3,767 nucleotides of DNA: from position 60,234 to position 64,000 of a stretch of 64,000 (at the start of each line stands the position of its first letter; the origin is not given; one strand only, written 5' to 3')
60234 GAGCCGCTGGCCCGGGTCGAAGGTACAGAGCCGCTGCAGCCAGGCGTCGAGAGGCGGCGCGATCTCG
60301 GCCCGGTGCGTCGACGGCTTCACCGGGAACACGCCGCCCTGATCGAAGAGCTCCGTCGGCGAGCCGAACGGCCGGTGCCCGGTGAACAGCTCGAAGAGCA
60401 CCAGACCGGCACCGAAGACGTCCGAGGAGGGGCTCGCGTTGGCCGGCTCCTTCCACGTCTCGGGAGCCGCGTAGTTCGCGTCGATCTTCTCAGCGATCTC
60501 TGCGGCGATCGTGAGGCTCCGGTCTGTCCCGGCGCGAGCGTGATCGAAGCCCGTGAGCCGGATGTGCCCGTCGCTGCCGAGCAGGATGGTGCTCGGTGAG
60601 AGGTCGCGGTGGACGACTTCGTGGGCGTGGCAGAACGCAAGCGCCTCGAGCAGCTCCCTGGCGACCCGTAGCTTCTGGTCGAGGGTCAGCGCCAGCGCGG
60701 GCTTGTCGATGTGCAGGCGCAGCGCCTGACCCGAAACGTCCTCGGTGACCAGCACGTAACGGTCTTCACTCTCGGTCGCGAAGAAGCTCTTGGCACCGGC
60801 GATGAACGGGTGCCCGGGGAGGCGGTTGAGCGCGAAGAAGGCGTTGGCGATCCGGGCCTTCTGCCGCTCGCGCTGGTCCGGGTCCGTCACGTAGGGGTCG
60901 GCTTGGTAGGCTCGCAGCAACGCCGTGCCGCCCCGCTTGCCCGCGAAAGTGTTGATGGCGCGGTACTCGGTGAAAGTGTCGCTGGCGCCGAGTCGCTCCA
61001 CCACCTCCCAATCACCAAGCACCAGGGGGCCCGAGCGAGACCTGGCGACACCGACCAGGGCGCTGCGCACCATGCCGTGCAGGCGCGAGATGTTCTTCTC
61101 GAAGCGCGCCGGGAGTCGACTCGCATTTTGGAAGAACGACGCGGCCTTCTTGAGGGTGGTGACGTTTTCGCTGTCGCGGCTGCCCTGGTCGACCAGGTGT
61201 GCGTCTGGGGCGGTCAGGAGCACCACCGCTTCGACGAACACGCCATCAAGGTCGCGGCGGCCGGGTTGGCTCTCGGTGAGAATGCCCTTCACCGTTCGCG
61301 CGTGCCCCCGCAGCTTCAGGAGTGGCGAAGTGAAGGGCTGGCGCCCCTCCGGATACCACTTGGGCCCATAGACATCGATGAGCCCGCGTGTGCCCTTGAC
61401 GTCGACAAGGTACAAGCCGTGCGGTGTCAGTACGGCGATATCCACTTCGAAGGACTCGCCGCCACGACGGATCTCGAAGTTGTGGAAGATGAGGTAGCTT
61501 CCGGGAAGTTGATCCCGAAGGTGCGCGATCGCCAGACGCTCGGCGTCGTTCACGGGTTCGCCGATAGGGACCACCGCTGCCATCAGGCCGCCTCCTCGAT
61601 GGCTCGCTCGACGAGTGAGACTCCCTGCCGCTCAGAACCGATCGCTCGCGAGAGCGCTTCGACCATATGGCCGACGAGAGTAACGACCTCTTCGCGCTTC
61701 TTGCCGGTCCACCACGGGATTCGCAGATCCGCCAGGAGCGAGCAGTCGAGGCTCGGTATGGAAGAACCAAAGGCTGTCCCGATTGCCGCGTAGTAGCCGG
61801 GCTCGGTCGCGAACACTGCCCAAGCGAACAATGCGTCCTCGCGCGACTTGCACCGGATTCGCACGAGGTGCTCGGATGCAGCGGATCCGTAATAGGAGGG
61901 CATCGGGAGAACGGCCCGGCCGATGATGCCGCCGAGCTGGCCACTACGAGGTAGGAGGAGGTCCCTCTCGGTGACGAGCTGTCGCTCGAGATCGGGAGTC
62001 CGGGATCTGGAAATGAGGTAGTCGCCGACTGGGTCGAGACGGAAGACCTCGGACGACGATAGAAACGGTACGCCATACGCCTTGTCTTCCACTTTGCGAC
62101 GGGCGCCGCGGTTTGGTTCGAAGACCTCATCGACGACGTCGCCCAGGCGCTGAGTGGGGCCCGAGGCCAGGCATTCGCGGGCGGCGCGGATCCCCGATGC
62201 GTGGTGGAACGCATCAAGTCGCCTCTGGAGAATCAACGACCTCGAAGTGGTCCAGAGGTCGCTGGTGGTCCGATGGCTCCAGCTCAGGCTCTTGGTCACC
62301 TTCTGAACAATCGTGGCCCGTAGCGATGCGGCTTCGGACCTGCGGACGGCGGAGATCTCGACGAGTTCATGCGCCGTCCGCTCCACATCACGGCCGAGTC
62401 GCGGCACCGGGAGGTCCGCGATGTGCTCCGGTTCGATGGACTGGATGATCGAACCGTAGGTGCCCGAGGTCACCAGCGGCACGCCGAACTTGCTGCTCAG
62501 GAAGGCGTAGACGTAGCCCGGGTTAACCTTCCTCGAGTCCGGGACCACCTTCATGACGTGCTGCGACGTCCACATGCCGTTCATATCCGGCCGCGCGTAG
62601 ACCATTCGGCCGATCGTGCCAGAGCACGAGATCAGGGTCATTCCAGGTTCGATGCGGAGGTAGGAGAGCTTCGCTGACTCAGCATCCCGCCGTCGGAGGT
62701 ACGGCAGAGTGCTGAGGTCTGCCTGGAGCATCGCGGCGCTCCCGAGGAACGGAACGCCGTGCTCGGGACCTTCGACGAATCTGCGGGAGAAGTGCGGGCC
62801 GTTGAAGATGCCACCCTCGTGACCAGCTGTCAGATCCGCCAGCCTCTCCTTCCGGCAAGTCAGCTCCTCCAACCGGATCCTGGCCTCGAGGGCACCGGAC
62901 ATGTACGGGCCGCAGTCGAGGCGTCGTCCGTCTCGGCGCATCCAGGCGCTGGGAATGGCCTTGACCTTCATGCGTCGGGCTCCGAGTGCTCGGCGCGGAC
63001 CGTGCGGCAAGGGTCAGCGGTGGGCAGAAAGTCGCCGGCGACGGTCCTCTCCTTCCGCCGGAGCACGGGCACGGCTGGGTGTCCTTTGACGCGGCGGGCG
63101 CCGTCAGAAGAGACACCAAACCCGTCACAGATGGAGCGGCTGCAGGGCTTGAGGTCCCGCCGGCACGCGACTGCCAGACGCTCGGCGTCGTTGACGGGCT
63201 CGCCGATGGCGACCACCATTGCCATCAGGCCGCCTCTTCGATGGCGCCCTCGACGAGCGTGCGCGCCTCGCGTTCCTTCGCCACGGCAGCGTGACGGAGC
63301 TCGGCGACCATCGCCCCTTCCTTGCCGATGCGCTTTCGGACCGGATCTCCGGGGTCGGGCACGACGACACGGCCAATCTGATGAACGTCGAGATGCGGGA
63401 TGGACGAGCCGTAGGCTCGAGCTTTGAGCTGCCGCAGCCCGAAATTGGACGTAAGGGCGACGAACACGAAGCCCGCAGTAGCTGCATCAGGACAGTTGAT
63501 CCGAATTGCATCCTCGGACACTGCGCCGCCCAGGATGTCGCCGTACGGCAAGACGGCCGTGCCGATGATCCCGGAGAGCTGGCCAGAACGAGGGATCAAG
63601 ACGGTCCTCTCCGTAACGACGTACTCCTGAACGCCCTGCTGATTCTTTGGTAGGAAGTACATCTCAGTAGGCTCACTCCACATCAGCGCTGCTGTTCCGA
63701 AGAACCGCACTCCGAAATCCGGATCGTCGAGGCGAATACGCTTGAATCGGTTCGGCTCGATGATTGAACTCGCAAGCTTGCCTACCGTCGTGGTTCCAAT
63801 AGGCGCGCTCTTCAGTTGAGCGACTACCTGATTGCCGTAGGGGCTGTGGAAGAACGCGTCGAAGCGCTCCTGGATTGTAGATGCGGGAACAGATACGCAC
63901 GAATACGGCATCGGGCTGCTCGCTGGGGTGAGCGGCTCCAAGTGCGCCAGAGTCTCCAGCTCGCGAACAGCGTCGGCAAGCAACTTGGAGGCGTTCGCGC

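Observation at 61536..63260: Tandem HsdS-like cassettes with a duplicated S-C-terminus/NERD-N-terminus junction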

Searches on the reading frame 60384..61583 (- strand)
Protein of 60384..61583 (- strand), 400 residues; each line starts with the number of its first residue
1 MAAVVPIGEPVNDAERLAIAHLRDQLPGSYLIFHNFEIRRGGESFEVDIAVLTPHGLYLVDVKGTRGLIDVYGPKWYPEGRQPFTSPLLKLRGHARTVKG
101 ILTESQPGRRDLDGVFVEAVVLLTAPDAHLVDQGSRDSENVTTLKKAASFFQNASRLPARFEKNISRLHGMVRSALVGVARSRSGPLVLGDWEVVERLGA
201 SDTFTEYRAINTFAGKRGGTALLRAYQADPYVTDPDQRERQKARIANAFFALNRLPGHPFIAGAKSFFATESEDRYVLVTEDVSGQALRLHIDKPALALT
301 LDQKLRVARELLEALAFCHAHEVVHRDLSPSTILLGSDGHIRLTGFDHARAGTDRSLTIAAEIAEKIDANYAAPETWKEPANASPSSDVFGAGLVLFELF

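Call 23: find_related_loci(query=A1, collection=genome_contigs, flank=10000)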
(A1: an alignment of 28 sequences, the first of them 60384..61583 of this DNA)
Query A1 (400 aa) in genome_contigs; peptide patterns used: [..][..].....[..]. (x = any residue, [..] = any of these).
364 stretches matched a pattern; 348 encode a relative of the query (tblastn E <= 1e-3); the best 80 are kept; 80 distinct loci.
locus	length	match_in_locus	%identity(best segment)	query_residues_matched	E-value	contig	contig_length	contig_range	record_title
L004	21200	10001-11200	84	1-400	0e+0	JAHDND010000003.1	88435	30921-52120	MAG: Candidatus Thiosymbion sp. isolate R3-B40 k141_263741, whole genome shotgun sequence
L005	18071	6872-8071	87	1-400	0e+0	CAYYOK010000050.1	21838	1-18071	MAG TPA_asm: uncultured bacterium isolate SRP304446_co1_88 genome assembly, contig: NODE_1662_length_21838_cov_17.250838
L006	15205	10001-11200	82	1-400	0e+0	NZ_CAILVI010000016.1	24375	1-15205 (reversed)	MAG: uncultured Thiodictyon sp. isolate D14_bin-1308, whole genome shotgun sequence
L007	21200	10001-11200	78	1-400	0e+0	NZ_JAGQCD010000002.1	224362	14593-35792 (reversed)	Cyanobium sp. Cruz-8D1 Cruz-8D1-C2, whole genome shotgun sequence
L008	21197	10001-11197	69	1-400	0e+0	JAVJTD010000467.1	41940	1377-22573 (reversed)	MAG: Planctomycetota bacterium isolate G1-WW12-33 k141_79845, whole genome shotgun sequence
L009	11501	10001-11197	69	1-400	0e+0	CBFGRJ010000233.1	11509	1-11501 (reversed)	MAG TPA_asm: uncultured Myxococcales bacterium isolate SRR17295755_binner13_Refined_95 genome assembly, contig: ERZ23329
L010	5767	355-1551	69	1-400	0e+0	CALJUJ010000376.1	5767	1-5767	MAG TPA_asm: uncultured bacterium isolate SRR7515933_bin.87_CONCOCT_v1.1_MAG genome assembly, contig: ERZ869942.7983, wh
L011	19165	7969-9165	69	1-400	0e+0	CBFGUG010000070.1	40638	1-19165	MAG TPA_asm: uncultured bacterium isolate SRR17295757_binner12_Refined_151 genome assembly, contig: ERZ23398518.838, who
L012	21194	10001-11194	65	1-400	1e-177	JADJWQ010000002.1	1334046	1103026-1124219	MAG: Planctomycetota bacterium isolate Kalu_18-Q3-R12-55_BAT3C.357 tig00001024-10-13310640, whole genome shotgun sequenc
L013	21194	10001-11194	65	1-400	2e-174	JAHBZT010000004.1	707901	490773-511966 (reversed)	MAG: Rubrivivax sp. isolate ACE_PRO12 PRO12_4, whole genome shotgun sequence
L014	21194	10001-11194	63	1-400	3e-175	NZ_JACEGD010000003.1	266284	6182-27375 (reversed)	Bradyrhizobium diversitatis strain CNPSo 4019 scaffold_2, whole genome shotgun sequence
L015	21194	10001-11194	65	1-400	1e-174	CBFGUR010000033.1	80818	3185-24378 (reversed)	MAG TPA_asm: uncultured Polyangiaceae bacterium isolate SRR17295757_metabat2_102 genome assembly, contig: ERZ23398518.20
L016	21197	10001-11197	64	1-400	5e-174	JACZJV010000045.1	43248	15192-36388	MAG: Burkholderiales bacterium isolate MAG28 betaproteobacteria_3_contig_285137, whole genome shotgun sequence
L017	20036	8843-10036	62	1-400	3e-173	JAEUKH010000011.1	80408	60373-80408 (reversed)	MAG: Myxococcales bacterium isolate new MAG-90 k141_643806, whole genome shotgun sequence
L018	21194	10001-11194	64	1-400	7e-173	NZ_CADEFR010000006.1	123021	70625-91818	MAG: uncultured Methylibium sp. isolate Methylibium sp. RBC061, whole genome shotgun sequence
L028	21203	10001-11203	67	1-400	2e-177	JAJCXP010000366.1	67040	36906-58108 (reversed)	MAG: Acidobacteriota bacterium isolate OFTM233 OFTM233_365, whole genome shotgun sequence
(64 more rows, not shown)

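Call 32: search_protein_families(library=ncbifam, proteins=[L005:3304-5466:+, L028:2876-5011:+, L028:5011-6288:+, L028:6288-6917:+, L028:6917-8314:+, L028:8598-9998:+, L028:8317-8598:+], max_evalue=0.001)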
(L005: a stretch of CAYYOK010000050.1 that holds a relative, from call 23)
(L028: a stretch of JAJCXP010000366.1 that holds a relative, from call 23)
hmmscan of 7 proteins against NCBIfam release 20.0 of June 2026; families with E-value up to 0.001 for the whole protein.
L005:3304-5466:+ (721 aa): 5 families
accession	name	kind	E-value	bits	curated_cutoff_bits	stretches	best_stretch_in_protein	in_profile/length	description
NF047738.1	antiphage_MADS2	equivalog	9.2e-297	985.7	720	1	47-712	1-654/654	methylation-associated defense system DNA methyltransferase MAD2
TIGR00497.1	hsdM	equivalog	3.3e-08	32.7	242.75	1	500-628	306-421/515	type I restriction-modification system subunit M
NF033455.1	BREX_6_MTaseX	exception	6.4e-06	24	900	1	392-476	331-409/1319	BREX-6 system adenine-specific DNA-methyltransferase PglX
TIGR02987.1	met_A_Alw26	exception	3.2e-05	22.9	353.5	1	368-522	3-133/523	Alw26I/Eco31I/Esp3I family type II restriction adenine-specific DNA-methyltransferase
NF033451.1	BREX_2_MTaseX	equivalog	0.00043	18.1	400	1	392-482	226-306/1185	BREX-2 system adenine-specific DNA-methyltransferase PglX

L028:2876-5011:+ (712 aa): 5 families
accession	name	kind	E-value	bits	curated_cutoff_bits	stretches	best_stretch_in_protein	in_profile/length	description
NF047738.1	antiphage_MADS2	equivalog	0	1034.1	720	1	56-703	1-654/654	methylation-associated defense system DNA methyltransferase MAD2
TIGR00497.1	hsdM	equivalog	1.4e-05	24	242.75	0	332-399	169-241/515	type I restriction-modification system subunit M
TIGR02987.1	met_A_Alw26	exception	8.9e-05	21.4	353.5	1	359-502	3-123/523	Alw26I/Eco31I/Esp3I family type II restriction adenine-specific DNA-methyltransferase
NF033455.1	BREX_6_MTaseX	exception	0.00034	18.2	900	1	382-461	330-403/1319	BREX-6 system adenine-specific DNA-methyltransferase PglX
NF033451.1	BREX_2_MTaseX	equivalog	0.00097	16.9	400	0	381-462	224-294/1185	BREX-2 system adenine-specific DNA-methyltransferase PglX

L028:5011-6288:+ (426 aa): 35 families (the best 25 are shown)
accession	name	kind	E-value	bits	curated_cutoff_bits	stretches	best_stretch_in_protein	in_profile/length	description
NF047739.1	antiphage_MADS3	equivalog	2.5e-158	527.7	420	1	1-425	1-427/427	methylation-associated defense system AAA family ATPase MAD3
TIGR03411.1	urea_trans_UrtD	equivalog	4.1e-09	36.4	304.1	1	15-40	20-47/242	urea ABC transporter ATP-binding protein UrtD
NF041760.1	PtuA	equivalog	6.1e-08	32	500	1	2-39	52-90/524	retron Ec78 anti-phage system effector ATPase PtuA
NF000355.4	ribo_prot_ABC_F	equivalog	7.4e-08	31.7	380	0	26-40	33-47/499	ribosomal protection-like ABC-F family protein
TIGR03410.1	urea_trans_UrtE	equivalog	3.8e-07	29.8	285.8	0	315-366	132-181/230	urea ABC transporter ATP-binding subunit UrtE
NF010061.0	PRK13538.1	equivalog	6.7e-07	29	195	0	289-385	108-204/211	cytochrome c biogenesis heme-transporting ATPase CcmA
NF000171.1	ABCF_producer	exception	1.1e-06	27.4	800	0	314-371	464-519/541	TlrC/CarA/OleB/SrmB family ABC-F type ribosomal protection protein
NF038234.1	retron_eff_Eco8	equivalog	1.5e-06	27.1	250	0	2-39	3-41/679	retron Eco8 family effector endonuclease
TIGR03608.1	L_ocin_972_ABC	subfamily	1.6e-06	27.8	254.85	0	15-40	18-43/206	putative bacteriocin export ABC transporter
TIGR04521.1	ECF_ATPase_2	equivalog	2.7e-06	26.7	330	0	314-374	144-205/279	energy-coupling factor transporter ATPase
TIGR01166.1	cbiO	subfamily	3.2e-06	26.8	211.8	0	16-39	13-36/190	cobalt ABC transporter, ATP-binding protein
NF040873.1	AztA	equivalog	3.9e-06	26.6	220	0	16-39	13-36/191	zinc ABC transporter ATP-binding protein AztA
TIGR00611.2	recf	equivalog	5.1e-06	25.9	172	1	2-39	1-39/339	DNA replication/repair protein RecF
TIGR03740.1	galliderm_ABC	subfamily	6.1e-06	26.1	309.75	0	331-373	139-183/223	lantibiotic protection ABC transporter ATP-binding subunit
NF008626.0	PRK11614.1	equivalog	7.9e-06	25.5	441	0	16-39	26-49/237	high-affinity branched-chain amino acid ABC transporter ATP-binding protein LivF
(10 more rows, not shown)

L028:6288-6917:+ (210 aa): 1 family
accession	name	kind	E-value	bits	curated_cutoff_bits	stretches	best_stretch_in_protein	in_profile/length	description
NF047734.1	antiphage_MADS4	equivalog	5.4e-68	229.1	160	1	2-205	1-206/206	methylation-associated defense system protein MAD4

L028:6917-8314:+ (466 aa): 1 family
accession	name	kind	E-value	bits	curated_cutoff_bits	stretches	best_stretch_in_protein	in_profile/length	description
NF047740.1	antiphage_MADS5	equivalog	2.7e-139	465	400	1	1-463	1-461/461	methylation-associated defense system restriction endonuclease subunit S MAD5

L028:8598-9998:+ (467 aa): 1 family
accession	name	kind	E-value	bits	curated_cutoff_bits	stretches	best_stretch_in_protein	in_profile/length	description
NF047740.1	antiphage_MADS5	equivalog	8.9e-121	403.9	400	1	1-464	1-461/461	methylation-associated defense system restriction endonuclease subunit S MAD5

L028:8317-8598:+ (94 aa): 1 family
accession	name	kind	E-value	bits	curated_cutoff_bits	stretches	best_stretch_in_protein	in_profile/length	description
NF047741.1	antiphage_MADS6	equivalog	2.2e-07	29.8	460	1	1-43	1-43/612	methylation-associated defense system protein kinase MAD6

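Call 56: find_related_loci(query=A1, collection=metagenome_contigs, flank=6000)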
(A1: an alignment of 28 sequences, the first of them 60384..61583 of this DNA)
Query A1 (400 aa) in metagenome_contigs; peptide patterns used: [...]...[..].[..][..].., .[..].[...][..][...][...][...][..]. (x = any residue, [..] = any of these).
600 stretches matched a pattern (row limit reached: there are more); 243 encode a relative of the query (tblastn E <= 1e-3); the best 80 are kept; 80 distinct loci.
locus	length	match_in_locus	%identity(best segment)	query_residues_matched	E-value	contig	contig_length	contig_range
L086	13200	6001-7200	90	1-400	0e+0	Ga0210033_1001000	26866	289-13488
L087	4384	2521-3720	86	1-400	0e+0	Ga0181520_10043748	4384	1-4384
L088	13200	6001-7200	86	1-400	0e+0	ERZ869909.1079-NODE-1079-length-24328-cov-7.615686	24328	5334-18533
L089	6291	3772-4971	82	1-400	0e+0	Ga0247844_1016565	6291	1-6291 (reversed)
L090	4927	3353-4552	79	1-400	0e+0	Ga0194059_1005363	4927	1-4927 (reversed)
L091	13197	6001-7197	75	1-400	0e+0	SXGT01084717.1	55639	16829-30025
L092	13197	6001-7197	66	1-400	9e-180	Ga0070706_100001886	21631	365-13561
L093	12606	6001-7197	66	1-400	9e-180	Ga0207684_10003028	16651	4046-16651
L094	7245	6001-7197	66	1-400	2e-179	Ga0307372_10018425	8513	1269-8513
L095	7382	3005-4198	66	1-400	4e-179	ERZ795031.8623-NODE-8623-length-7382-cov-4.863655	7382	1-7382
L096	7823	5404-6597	66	1-400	8e-179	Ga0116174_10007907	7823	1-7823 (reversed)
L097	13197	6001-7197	66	1-400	3e-178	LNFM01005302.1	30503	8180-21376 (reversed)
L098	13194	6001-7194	65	1-400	3e-177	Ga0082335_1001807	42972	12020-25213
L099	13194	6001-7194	65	1-400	1e-175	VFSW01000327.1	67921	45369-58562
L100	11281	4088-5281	65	1-400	8e-175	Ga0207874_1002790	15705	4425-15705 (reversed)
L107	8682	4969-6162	64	1-400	3e-168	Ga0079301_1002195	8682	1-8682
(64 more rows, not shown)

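Call 59: search_protein_families(library=ncbifam, proteins=[L107:2880-3566:+, L107:93-1325:+, L107:1474-2877:+, L107:3566-4966:+], max_evalue=0.01)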
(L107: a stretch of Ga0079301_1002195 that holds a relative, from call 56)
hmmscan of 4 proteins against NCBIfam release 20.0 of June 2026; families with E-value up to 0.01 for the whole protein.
L107:2880-3566:+ (229 aa): 2 families
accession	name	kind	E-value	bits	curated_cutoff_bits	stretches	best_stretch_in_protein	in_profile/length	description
NF047734.1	antiphage_MADS4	equivalog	1.4e-45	156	160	1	49-225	34-206/206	methylation-associated defense system protein MAD4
NF047741.1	antiphage_MADS6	equivalog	2.3e-16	59.5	460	1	1-61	1-62/612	methylation-associated defense system protein kinase MAD6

L107:93-1325:+ (411 aa): 6 families
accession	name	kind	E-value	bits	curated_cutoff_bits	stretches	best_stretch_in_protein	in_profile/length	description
NF047738.1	antiphage_MADS2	equivalog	2.6e-203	676.9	720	1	1-402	253-654/654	methylation-associated defense system DNA methyltransferase MAD2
TIGR02987.1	met_A_Alw26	exception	6.7e-09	35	353.5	1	58-201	3-123/523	Alw26I/Eco31I/Esp3I family type II restriction adenine-specific DNA-methyltransferase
NF033455.1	BREX_6_MTaseX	exception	1.4e-05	22.8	900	1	82-157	331-400/1319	BREX-6 system adenine-specific DNA-methyltransferase PglX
NF033452.1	BREX_1_MTaseX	exception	7.7e-05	20.7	500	0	82-152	316-371/1210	BREX-1 system adenine-specific DNA-methyltransferase PglX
NF033451.1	BREX_2_MTaseX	equivalog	0.003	15.3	400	1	82-161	226-294/1185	BREX-2 system adenine-specific DNA-methyltransferase PglX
TIGR01177.1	TIGR01177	hypoth_equivalog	0.0042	16.4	316.55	0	77-94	180-197/330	TIGR01177 family methyltransferase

L107:1474-2877:+ (468 aa): 1 family
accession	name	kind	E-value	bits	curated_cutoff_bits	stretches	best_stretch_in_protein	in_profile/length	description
NF047740.1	antiphage_MADS5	equivalog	7.2e-171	569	400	1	1-463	2-461/461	methylation-associated defense system restriction endonuclease subunit S MAD5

L107:3566-4966:+ (467 aa): 1 family
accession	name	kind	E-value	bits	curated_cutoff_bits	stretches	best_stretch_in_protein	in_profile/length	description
NF047740.1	antiphage_MADS5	equivalog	1.7e-151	505.2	400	1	1-460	1-458/461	methylation-associated defense system restriction endonuclease subunit S MAD5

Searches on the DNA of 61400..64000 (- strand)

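Call 47: search_dna_similar(query=window:61400-64000:-, collection=plasmids, mode=distant, max_rows=15)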
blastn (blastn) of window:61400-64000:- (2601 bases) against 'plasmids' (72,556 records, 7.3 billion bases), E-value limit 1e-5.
Records with a match: 1; places in all: 1; records where one place covers at least 80% of the query: 0.
Best place of each record, by identity: 60-80% 1.
By first word of the organism name: Piscinibacter 1.
By predicted mobility (MOB-suite, as given by PLSDB): non-mobilizable 1.
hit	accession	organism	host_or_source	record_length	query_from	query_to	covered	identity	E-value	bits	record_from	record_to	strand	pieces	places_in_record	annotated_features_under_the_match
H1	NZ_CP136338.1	Piscinibacter gummiphilus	single cell,soil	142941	2427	2601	7%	68.8%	3e-6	64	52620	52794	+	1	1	protein kinase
